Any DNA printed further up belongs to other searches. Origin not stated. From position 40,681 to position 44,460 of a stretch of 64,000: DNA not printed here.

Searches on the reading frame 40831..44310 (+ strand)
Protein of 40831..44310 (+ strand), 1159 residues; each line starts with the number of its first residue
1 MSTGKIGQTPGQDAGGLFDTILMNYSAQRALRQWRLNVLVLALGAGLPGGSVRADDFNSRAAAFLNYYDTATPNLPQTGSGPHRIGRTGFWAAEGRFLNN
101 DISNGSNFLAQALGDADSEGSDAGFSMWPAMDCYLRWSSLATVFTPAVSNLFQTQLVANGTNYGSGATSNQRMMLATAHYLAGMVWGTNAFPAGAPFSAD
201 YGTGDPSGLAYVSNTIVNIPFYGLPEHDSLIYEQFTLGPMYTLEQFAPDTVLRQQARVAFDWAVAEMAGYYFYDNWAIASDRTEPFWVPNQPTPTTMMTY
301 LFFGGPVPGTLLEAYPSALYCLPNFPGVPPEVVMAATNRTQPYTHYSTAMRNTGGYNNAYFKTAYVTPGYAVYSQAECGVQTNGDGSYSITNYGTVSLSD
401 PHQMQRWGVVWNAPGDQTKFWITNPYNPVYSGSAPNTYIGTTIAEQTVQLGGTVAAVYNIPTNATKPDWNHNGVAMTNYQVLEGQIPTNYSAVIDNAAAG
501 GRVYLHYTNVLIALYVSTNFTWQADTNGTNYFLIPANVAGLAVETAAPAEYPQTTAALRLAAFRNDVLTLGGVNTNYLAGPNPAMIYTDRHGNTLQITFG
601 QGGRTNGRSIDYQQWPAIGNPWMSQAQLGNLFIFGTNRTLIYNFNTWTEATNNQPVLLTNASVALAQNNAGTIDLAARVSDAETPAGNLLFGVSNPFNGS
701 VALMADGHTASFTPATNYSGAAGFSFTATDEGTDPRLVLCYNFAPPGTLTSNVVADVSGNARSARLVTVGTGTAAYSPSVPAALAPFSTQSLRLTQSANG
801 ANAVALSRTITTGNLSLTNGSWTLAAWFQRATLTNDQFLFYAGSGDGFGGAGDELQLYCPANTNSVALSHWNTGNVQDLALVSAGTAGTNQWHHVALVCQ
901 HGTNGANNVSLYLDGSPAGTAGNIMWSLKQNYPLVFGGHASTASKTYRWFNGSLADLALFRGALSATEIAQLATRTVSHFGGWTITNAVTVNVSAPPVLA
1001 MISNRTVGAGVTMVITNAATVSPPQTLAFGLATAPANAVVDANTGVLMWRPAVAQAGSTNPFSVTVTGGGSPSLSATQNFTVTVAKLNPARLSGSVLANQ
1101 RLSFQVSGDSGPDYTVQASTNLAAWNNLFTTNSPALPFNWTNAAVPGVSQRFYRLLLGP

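Call 17: search_protein_families(library=pfam, proteins=[window:40831-44310:+], max_evalue=0.001)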
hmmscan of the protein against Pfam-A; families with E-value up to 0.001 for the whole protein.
window:40831-44310:+ (1159 aa): 4 families
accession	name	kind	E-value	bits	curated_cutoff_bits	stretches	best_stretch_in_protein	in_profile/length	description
PF13385.13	Laminin_G_3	-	3.2e-20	73.3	27.6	1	809-970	6-151/151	Concanavalin A-like lectin/glucanases superfamily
PF17963.7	Big_9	-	3.8e-07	31.3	23.6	1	652-731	1-77/89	Bacterial Ig domain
PF17892.7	Cadherin_5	-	5.9e-05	23.3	26.5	1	652-731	2-84/98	Cadherin-like domain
PF02210.31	Laminin_G_2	-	0.00019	22.4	22.9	1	876-958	39-122/126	Laminin G domain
